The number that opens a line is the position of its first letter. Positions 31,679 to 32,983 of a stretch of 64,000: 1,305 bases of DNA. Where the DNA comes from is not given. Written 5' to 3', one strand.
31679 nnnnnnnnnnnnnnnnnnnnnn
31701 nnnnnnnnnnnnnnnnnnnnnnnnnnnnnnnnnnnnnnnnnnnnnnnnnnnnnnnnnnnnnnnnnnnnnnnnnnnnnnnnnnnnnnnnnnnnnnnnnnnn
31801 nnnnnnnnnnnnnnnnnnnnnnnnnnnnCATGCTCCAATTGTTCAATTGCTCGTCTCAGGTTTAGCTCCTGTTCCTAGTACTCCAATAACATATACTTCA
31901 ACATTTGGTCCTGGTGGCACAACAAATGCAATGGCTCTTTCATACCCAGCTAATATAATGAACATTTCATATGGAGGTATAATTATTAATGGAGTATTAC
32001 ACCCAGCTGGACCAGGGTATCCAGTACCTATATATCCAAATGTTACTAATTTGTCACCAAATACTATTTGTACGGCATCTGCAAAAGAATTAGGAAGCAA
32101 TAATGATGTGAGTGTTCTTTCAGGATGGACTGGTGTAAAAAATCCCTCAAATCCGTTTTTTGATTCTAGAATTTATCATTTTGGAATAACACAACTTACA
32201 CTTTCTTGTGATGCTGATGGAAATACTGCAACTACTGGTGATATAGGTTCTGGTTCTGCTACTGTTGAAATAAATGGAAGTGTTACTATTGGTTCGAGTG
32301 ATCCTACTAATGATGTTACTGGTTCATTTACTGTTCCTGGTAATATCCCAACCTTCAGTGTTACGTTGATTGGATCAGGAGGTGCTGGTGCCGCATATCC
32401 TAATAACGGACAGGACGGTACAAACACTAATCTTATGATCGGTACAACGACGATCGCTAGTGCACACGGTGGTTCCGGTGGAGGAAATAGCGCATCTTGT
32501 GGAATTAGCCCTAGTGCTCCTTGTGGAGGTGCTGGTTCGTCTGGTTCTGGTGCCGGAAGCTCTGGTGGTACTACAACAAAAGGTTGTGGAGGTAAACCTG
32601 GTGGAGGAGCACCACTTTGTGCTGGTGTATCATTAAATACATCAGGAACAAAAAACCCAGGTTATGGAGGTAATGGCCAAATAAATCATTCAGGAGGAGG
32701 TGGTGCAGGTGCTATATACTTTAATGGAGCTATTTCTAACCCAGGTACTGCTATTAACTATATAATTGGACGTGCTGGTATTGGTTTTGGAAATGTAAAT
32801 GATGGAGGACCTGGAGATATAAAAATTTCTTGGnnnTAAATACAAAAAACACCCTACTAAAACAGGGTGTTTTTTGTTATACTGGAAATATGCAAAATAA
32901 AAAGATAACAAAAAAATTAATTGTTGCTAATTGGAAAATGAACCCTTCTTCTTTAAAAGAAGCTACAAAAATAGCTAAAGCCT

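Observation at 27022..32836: Three consecutive large secreted paralogs form a candidate surface/host-attachment module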

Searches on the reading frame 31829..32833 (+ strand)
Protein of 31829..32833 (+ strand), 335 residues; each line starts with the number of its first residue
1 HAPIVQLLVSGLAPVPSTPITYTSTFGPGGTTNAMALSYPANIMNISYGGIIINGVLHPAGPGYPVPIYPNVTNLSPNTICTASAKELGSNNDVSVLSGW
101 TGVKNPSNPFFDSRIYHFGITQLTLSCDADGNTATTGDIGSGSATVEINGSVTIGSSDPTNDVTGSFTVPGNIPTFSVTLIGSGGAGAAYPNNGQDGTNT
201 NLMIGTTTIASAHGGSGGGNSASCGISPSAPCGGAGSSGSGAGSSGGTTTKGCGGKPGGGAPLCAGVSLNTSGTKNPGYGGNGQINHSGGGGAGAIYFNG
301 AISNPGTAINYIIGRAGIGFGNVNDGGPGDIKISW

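Call 25: search_protein_representatives(protein=window:31829-32833:+)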
Query: 335 residues. Proteins with E-value up to 0.001 (for the whole library): 2; up to 1e-10: 0; up to 1e-30: 0. The best 2 are listed.
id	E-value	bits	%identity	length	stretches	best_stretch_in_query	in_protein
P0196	2.9e-10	56.7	36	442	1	70-335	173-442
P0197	6.1e-09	52.3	41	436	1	65-188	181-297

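Call 27: search_protein_families(library=pfam, proteins=[P0196, P0197], max_evalue=0.1)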
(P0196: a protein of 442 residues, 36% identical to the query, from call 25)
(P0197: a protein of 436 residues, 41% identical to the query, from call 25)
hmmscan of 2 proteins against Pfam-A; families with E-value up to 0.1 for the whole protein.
P0196 (442 aa): 1 family
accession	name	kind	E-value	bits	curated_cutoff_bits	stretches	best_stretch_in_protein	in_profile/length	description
PF21722.4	Gly_rich_2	-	0.01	16.3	24.3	1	360-437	2-84/226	Glycine-rich domain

P0197 (436 aa): 2 families
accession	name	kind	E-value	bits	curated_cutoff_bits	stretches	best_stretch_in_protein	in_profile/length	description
PF21722.4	Gly_rich_2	-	2.4e-05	24.9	24.3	1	268-430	1-157/226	Glycine-rich domain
PF13648.12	Lipocalin_4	-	0.056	14.8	22.4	0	235-286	16-69/89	Lipocalin-like domain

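Call 98: search_dna_similar(query=window:31829-32833:+, collection=phages, mode=protein, max_evalue=0.001, max_rows=10)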
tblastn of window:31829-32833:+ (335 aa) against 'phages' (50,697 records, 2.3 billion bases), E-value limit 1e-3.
No match.
